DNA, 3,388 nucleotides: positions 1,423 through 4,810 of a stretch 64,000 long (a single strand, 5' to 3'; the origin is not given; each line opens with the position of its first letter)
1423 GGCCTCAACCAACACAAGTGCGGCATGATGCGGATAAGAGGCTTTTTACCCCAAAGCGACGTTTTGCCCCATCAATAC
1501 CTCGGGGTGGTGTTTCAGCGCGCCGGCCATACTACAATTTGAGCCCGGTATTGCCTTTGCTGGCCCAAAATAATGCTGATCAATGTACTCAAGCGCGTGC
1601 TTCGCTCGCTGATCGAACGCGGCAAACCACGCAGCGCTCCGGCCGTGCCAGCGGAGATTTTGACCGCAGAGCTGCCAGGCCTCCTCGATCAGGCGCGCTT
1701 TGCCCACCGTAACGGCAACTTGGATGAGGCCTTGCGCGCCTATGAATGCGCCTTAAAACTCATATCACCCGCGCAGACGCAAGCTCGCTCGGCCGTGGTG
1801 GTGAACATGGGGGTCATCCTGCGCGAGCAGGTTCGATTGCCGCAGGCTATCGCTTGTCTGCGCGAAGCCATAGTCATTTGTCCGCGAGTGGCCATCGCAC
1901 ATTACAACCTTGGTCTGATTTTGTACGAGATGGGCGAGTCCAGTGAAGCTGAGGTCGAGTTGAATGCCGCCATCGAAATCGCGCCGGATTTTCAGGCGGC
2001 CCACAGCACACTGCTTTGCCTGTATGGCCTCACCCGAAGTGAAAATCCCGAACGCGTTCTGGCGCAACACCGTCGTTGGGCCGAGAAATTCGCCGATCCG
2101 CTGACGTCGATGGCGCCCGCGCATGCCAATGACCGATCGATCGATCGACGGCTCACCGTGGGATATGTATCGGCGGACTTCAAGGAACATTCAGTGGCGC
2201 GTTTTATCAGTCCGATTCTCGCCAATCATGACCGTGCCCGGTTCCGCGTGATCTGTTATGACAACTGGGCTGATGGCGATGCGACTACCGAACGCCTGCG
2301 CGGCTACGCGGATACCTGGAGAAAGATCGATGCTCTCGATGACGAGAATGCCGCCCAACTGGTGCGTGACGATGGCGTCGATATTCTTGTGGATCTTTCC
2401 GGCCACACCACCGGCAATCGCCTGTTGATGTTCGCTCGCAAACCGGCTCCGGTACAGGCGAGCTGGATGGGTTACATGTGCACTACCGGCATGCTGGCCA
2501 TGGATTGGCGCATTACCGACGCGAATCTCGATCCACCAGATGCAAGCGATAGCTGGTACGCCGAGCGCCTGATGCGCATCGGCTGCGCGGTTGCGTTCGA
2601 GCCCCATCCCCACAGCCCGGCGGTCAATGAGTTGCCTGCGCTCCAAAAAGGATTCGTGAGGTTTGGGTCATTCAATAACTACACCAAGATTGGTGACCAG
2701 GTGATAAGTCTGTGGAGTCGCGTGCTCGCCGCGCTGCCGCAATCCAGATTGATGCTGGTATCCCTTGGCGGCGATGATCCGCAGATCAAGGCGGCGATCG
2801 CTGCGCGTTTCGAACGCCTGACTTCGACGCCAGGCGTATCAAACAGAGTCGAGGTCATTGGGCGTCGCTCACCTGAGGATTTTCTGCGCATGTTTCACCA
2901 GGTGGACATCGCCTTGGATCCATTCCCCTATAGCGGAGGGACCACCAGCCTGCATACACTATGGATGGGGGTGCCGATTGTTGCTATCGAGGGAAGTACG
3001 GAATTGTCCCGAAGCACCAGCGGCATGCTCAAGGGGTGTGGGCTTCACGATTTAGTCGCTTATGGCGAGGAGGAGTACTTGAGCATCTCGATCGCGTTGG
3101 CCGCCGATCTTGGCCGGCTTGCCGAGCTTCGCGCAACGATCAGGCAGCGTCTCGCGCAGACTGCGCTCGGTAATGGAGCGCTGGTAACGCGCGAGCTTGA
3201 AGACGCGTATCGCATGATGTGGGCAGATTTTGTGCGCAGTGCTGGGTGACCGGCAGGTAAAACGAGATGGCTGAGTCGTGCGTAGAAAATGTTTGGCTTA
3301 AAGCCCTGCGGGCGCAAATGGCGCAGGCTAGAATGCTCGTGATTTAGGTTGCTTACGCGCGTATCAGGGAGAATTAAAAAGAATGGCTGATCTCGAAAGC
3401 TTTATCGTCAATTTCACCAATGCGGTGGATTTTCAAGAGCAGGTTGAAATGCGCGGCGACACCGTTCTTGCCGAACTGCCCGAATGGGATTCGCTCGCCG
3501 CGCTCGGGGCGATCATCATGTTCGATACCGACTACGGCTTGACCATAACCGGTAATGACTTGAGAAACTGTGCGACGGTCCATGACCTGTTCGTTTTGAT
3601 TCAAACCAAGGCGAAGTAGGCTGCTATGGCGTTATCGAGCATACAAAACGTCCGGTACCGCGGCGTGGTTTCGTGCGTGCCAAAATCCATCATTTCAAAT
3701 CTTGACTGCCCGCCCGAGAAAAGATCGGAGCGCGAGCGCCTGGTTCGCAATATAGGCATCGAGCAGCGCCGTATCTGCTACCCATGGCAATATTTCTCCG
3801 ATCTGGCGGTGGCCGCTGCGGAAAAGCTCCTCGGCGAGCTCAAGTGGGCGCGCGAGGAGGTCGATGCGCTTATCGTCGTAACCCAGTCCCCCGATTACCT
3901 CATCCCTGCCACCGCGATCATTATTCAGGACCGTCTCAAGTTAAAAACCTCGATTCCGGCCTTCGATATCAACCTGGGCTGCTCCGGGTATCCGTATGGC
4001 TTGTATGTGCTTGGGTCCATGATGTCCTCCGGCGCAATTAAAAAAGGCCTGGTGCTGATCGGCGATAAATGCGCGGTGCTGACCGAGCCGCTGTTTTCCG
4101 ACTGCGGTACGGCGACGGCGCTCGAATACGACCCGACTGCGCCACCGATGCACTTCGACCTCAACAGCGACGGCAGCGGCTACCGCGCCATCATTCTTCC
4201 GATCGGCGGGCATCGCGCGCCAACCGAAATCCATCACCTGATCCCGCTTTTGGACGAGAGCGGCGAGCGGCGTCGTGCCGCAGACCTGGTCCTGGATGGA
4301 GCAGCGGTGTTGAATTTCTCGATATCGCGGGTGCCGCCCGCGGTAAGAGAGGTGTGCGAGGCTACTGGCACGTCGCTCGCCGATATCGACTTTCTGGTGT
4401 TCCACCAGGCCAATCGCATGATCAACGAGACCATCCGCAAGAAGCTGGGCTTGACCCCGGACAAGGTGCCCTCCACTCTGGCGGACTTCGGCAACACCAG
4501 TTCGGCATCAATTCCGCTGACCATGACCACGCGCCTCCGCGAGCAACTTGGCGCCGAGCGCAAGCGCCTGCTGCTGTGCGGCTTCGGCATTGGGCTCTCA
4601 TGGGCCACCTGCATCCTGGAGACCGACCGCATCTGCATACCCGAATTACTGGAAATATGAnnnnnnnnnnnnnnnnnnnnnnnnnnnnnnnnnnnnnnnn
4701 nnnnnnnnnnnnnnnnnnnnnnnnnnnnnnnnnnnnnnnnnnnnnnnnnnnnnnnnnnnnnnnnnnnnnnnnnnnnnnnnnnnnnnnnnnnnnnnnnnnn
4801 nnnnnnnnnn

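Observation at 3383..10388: Compact ACP / KAS III / 2xSDR / three hexapeptide-transferase / two Rieske-oxygenase cluster with no obvious characterised counterpart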

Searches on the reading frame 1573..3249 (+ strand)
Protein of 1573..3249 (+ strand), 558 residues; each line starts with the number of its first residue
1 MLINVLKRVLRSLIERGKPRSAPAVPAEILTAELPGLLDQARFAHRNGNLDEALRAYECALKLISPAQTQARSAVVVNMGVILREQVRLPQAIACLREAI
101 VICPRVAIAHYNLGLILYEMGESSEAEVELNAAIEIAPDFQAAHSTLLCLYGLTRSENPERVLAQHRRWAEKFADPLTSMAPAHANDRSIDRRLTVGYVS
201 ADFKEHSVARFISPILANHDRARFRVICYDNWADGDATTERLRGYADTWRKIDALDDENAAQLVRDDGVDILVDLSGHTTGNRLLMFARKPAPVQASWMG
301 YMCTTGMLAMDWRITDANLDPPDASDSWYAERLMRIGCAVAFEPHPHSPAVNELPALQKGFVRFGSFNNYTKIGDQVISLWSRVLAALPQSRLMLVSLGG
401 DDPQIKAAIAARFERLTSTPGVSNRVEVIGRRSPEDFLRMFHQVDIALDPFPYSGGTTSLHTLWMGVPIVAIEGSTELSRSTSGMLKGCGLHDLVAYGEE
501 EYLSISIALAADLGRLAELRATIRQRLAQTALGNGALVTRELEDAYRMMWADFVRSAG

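Call 5: search_protein_families(library=pfam, proteins=[window:1573-3249:+])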
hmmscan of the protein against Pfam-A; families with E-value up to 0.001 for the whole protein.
window:1573-3249:+ (558 aa): 11 families
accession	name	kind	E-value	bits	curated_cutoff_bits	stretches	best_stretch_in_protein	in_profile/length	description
PF13844.12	Glyco_transf_41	-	2.9e-46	158.3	25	2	177-334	63-222/543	Glycosyl transferase family 41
PF00515.34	TPR_1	-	3.6e-15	55.5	27.8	1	107-140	1-34/34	Tetratricopeptide repeat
PF13414.12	TPR_11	-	3.1e-13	49.6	26.8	1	82-121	3-42/42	TPR repeat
PF07719.23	TPR_2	-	2.4e-12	46.4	27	1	107-139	1-33/34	Tetratricopeptide repeat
PF13424.12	TPR_12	-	4.4e-10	40.1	30.1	2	77-138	7-76/77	Tetratricopeptide repeat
PF13181.12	TPR_8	-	1.7e-07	31.3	25.7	1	109-139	3-33/34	Tetratricopeptide repeat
PF13432.12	TPR_16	-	3.5e-07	31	32.7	0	82-139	6-63/65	Tetratricopeptide repeat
PF13431.12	TPR_17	-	1.1e-05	25.7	24.4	0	95-127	1-33/34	Tetratricopeptide repeat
PF17874.7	TPR_MalT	-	1.2e-05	25.3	45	1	31-105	77-154/336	MalT-like TPR region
PF13371.12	TPR_9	-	4.4e-05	23.8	35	1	84-144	6-66/73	Tetratricopeptide repeat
PF14559.12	TPR_19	-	0.00021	22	25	0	88-145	6-63/68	Tetratricopeptide repeat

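Call 6: search_protein_families(library=ncbifam, proteins=[window:1573-3249:+], max_evalue=0.01)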
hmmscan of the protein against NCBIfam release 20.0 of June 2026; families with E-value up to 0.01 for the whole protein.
window:1573-3249:+ (558 aa): 8 families
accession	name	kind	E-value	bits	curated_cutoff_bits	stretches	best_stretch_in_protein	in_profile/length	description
NF040959.1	MamA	equivalog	2.6e-07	30.3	200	1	46-147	83-179/204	magnetosome protein MamA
NF002725.1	PRK02603.1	equivalog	2.8e-07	30.7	143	1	44-133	45-132/173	photosystem I assembly protein Ycf3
NF033762.1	social_mot_Tgl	equivalog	5.5e-06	25.9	225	1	50-157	82-221/252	social motility TPR repeat lipoprotein Tgl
TIGR02521.1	type_IV_pilW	equivalog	1.7e-05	24.5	154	1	45-157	76-185/234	type IV pilus biogenesis/stability protein PilW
TIGR02917.1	PEP_TPR_lipo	equivalog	2.1e-05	22.6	312.2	1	35-144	160-264/899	XrtA/PEP-CTERM system TPR-repeat protein PrsT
NF049992.1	NGTferase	equivalog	0.0031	16.2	1000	1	435-526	495-587/614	UDP-glucose:protein N-beta-glucosyltransferase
NF033758.1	gliding_GltE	equivalog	0.0037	16.3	225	0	104-145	83-124/411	adventurous gliding motility TPR repeat lipoprotein GltE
TIGR02552.1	LcrH_SycD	equivalog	0.0082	15.9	104.8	0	75-139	54-118/136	SycD/LcrH family type III secretion system chaperone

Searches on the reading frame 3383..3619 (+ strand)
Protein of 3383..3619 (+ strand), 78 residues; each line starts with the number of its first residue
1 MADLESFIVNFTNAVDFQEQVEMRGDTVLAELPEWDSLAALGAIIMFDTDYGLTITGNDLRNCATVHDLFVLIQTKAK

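Call 4: search_protein_families(library=pfam, proteins=[window:3383-3619:+])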
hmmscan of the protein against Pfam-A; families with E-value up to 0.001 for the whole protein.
window:3383-3619:+ (78 aa): 0 families

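Call 6: search_protein_families(library=ncbifam, proteins=[window:3383-3619:+], max_evalue=0.01)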
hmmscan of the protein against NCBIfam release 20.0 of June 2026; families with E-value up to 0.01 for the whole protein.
window:3383-3619:+ (78 aa): 2 families
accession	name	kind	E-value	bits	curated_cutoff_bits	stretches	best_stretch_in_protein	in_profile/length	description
NF002148.0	PRK00982.1-2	subfamily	0.0067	16.2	71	1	34-77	35-78/79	acyl carrier protein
NF002147.0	PRK00982.1-1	equivalog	0.0081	16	84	1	34-76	38-80/83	acyl carrier protein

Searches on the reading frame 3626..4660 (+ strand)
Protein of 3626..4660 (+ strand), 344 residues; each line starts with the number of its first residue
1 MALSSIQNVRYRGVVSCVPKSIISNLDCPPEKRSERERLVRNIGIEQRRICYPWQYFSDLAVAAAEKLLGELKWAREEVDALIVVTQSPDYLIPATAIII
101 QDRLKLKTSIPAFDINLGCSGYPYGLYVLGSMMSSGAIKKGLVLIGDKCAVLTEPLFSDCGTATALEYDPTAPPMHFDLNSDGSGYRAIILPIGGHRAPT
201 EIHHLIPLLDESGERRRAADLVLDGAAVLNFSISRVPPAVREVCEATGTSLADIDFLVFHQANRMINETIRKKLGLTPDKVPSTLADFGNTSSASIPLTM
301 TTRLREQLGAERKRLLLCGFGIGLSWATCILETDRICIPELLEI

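Call 4: search_protein_families(library=pfam, proteins=[window:3626-4660:+])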
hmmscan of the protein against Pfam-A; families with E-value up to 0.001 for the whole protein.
window:3626-4660:+ (344 aa): 2 families
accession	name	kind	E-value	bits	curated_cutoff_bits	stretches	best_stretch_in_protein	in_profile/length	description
PF08541.16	ACP_syn_III_C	-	4.9e-27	94.4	26.6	1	244-332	1-89/90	3-Oxoacyl-[acyl-carrier-protein (ACP)] synthase III C terminal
PF08545.16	ACP_syn_III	-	4.9e-09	36.4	24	1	113-183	1-80/80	3-Oxoacyl-[acyl-carrier-protein (ACP)] synthase III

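Call 6: search_protein_families(library=ncbifam, proteins=[window:3626-4660:+], max_evalue=0.01)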
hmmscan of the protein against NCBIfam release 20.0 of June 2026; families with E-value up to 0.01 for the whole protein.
window:3626-4660:+ (344 aa): 15 families
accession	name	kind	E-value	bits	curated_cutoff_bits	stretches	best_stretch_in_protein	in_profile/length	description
NF006829.0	PRK09352.1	subfamily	6.8e-62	209.3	249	1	8-332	4-320/322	beta-ketoacyl-ACP synthase 3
TIGR00747.1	fabH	subfamily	6.4e-51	173.3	292.1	1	11-331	5-320/322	beta-ketoacyl-ACP synthase III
NF009519.0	PRK12880.1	equivalog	1.1e-47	163.1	436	1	7-333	6-338/353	beta-ketoacyl-ACP synthase III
NF004623.0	PRK05963.1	equivalog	6.4e-33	114.4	437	1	9-329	6-324/328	beta-ketoacyl-ACP synthase III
NF006720.0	PRK09258.1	equivalog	3.5e-29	102.2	285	2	34-150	38-154/338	3-oxoacyl-ACP synthase III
NF005541.0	PRK07204.1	equivalog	2.2e-27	96.3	402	2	210-332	206-328/329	beta-ketoacyl-ACP synthase III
NF005703.0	PRK07515.1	equivalog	7.5e-20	71.1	304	2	213-332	251-371/373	beta-ketoacyl-ACP synthase III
NF003274.0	PRK04262.1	equivalog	2.3e-19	69.7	244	2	234-329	209-305/347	hydroxymethylglutaryl-CoA synthase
NF005308.0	PRK06840.1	equivalog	3.2e-17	62.6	315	1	19-333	15-335/339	3-oxoacyl-ACP synthase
TIGR00748.1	HMG_CoA_syn_Arc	equivalog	1.2e-11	44.5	353.35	2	238-335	212-310/345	hydroxymethylglutaryl-CoA synthase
NF042429.2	DHPHCoAsyn_DpgA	equivalog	0.00017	20.6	425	0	240-321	254-338/350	3,5-dihydroxyphenylacetyl-CoA synthase DpgA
NF005293.2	PRK06816.1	subfamily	0.00019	20.6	450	0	59-107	64-111/378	StlD/DarB family beta-ketosynthase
TIGR01835.1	HMG-CoA-S_prok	equivalog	0.00041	19.3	360.35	1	35-147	27-137/382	hydroxymethylglutaryl-CoA synthase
NF053539.1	resorcinol_DarB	exception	0.0018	17.5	550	0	57-109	63-113/377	dialkylresorcinol biosynthesis protein DarB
NF006030.0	PRK08170.1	equivalog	0.0046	15.7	593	1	58-156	35-131/434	acetyl-CoA C-acetyltransferase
